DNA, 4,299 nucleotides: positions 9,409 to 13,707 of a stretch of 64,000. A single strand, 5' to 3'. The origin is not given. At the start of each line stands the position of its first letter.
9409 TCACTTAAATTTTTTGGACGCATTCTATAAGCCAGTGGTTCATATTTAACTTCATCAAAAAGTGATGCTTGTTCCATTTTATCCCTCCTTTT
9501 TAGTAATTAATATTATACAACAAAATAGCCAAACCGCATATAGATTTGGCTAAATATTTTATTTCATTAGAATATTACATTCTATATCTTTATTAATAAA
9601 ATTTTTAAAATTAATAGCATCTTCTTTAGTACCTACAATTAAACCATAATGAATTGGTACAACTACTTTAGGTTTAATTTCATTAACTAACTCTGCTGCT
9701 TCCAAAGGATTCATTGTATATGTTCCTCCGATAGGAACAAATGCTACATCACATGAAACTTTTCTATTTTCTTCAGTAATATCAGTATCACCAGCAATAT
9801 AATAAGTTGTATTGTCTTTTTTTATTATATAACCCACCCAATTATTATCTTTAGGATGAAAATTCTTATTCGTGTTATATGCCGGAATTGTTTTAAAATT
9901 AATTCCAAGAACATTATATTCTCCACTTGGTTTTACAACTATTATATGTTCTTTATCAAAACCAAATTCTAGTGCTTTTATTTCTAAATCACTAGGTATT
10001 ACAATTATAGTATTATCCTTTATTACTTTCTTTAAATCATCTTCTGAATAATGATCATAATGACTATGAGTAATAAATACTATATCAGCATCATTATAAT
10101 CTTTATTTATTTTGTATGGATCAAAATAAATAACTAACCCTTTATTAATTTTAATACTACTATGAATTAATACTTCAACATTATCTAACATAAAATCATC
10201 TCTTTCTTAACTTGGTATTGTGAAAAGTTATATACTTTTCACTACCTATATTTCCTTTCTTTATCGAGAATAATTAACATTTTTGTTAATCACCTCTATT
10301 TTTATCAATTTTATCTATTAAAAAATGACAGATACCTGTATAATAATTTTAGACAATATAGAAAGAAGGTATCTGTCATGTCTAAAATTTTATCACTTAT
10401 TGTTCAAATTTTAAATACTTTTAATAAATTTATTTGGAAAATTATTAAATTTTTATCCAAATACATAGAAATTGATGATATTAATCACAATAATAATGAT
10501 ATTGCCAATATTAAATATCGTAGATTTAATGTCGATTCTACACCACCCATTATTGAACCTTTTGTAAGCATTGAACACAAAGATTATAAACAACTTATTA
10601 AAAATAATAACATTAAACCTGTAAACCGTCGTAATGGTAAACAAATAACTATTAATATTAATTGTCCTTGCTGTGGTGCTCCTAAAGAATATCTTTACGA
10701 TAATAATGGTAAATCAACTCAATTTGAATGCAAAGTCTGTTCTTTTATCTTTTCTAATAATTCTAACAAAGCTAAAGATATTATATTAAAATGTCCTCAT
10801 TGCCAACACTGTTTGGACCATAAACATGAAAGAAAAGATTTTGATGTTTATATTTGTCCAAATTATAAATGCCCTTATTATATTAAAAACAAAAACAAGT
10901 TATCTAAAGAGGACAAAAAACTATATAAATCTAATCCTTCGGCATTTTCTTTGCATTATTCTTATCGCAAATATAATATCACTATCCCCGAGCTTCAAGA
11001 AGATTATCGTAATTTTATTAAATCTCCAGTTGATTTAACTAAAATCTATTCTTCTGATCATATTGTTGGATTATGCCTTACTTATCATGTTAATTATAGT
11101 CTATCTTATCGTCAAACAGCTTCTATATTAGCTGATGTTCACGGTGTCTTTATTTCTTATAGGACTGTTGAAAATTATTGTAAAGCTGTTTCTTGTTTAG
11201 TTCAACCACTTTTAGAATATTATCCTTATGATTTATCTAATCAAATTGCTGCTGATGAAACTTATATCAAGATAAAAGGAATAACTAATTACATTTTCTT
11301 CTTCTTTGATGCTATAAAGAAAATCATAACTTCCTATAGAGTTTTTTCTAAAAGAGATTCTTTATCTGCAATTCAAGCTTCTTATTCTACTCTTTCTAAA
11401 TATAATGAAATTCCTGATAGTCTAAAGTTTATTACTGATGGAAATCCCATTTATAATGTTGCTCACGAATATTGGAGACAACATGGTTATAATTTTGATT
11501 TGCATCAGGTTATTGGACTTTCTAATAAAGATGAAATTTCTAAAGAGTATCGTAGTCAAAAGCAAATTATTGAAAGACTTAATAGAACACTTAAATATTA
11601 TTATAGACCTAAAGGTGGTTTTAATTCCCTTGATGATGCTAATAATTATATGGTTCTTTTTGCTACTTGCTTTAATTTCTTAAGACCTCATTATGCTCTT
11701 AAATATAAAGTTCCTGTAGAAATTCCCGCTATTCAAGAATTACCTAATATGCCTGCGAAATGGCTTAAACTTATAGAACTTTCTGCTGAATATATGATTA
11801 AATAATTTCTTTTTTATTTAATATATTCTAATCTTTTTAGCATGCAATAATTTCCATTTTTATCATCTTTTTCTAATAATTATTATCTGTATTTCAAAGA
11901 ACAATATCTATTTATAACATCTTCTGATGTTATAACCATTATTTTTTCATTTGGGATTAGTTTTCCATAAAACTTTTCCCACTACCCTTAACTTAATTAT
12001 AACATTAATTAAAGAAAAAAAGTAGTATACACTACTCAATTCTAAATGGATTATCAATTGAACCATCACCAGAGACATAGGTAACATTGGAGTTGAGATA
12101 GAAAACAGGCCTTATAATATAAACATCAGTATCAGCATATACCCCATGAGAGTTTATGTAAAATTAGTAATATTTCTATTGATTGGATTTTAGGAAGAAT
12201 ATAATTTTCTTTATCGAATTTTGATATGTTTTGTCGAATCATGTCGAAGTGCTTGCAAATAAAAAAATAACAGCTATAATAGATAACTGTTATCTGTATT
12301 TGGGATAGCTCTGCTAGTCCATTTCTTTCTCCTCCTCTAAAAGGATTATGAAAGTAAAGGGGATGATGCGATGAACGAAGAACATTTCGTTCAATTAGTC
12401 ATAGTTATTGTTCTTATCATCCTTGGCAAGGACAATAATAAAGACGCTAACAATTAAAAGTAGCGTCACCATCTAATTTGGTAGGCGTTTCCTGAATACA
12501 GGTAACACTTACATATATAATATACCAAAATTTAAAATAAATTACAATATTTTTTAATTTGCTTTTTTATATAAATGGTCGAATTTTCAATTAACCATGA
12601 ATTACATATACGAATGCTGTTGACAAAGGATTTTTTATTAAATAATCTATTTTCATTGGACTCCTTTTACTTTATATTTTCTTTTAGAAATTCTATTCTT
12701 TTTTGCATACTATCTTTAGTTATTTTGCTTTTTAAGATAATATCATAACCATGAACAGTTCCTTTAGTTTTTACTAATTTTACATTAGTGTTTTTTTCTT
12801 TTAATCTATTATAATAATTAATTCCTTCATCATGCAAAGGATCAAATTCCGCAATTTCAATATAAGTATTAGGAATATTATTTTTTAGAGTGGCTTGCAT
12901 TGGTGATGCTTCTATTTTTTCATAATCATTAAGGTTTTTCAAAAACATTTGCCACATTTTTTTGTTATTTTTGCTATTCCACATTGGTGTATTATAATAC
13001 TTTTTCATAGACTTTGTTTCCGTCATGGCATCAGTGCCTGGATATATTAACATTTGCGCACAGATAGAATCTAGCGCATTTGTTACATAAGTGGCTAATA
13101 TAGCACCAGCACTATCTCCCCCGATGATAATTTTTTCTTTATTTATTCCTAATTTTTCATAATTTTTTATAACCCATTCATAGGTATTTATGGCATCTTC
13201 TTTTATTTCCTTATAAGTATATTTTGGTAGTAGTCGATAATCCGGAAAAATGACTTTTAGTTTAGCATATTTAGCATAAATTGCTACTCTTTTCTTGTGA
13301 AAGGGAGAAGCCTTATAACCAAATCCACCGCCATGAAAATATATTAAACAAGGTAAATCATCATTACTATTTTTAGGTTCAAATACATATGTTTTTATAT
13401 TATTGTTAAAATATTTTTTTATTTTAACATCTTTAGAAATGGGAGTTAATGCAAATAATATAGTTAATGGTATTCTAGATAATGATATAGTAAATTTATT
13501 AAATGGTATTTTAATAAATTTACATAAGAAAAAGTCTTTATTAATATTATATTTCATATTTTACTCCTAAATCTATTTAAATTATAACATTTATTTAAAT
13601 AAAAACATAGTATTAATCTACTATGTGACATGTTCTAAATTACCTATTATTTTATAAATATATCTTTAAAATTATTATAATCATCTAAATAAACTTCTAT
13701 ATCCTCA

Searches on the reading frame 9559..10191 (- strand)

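Call 9: search_protein_families(library=pfam, proteins=[window:9559-10191:-], max_evalue=0.01)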
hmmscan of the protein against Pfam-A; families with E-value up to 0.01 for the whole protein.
window:9559-10191:- (210 aa): 3 families
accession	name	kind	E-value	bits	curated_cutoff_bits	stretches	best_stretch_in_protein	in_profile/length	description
PF13483.12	Lactamase_B_3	-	2.4e-25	89.8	24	1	8-181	5-160/160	Beta-lactamase superfamily domain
PF12706.13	Lactamase_B_2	-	1e-19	71.4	27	1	25-182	21-200/200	Beta-lactamase superfamily domain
PF00753.33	Lactamase_B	-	5.1e-05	23.7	22.7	1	27-65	36-74/196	Metallo-beta-lactamase superfamily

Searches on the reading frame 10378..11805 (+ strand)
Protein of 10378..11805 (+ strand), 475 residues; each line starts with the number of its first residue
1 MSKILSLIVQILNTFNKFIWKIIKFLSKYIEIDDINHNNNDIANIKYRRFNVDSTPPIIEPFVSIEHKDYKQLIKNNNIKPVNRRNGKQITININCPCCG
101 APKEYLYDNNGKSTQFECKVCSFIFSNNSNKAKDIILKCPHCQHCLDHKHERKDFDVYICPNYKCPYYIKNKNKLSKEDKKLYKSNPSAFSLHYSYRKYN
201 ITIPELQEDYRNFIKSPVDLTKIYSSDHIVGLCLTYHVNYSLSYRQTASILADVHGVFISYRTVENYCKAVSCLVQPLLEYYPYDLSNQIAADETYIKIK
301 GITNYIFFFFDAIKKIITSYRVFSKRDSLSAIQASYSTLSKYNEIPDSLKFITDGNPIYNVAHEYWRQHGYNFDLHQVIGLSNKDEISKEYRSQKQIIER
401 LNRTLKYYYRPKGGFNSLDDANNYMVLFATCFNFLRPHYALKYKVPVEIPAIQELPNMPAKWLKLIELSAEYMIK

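Call 9: search_protein_families(library=pfam, proteins=[window:10378-11805:+], max_evalue=0.01)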
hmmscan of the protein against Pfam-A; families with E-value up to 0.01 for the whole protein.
window:10378-11805:+ (475 aa): 3 families
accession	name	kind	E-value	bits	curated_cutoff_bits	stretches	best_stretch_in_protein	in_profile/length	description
PF13610.12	DDE_Tnp_IS240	-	2.6e-07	31.3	27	1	290-429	4-130/139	DDE domain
PF13683.12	rve_3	-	5.4e-06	26.5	26.5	1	393-446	14-67/67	Integrase core domain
PF03050.20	DDE_Tnp_IS66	-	0.0052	16.7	23.1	1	233-322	12-110/284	Transposase IS66 family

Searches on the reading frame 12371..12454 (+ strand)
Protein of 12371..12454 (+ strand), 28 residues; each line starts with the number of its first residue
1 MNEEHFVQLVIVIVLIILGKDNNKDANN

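Call 17: search_protein_families(library=pfam, proteins=[window:12371-12454:+], max_evalue=10)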
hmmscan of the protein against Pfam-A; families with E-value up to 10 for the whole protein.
seq(28 aa): 0 families

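Call 36: search_protein_families(library=ncbifam, proteins=[window:12371-12454:+], max_evalue=10)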
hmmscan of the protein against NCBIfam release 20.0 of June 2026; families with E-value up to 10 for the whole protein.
seq(28 aa): 0 families

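Call 49: search_solved_structures(query=A3, max_evalue=10)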
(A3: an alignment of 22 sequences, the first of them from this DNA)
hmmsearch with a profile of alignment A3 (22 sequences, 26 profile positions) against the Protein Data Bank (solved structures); distinct sequences matched with E-value up to 10: 0.

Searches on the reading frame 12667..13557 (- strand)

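Call 9: search_protein_families(library=pfam, proteins=[window:12667-13557:-], max_evalue=0.01)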
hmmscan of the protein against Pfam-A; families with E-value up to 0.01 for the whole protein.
window:12667-13557:- (296 aa): 7 families
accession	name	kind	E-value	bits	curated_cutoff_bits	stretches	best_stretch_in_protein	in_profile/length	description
PF07859.19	Abhydrolase_3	-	1.1e-47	163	25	1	71-271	1-208/210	alpha/beta hydrolase fold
PF20434.5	BD-FAE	-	4.8e-12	46.3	26.8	1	58-196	3-149/215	BD-FAE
PF10340.15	Say1_Mug180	-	2.6e-07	30.3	21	1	46-208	105-272/374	Steryl acetyl hydrolase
PF00135.34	COesterase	-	5.7e-06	26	27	1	58-159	90-201/515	Carboxylesterase family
PF02230.22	Abhydrolase_2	-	7.7e-06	26.3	23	1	104-174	67-138/217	Phospholipase/Carboxylesterase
PF00326.27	Peptidase_S9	-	6.3e-05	23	22.6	1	120-295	46-210/213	Prolyl oligopeptidase family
PF05448.18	AXE1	-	0.01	15.1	21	0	45-77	60-92/321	Acetyl xylan esterase (AXE1)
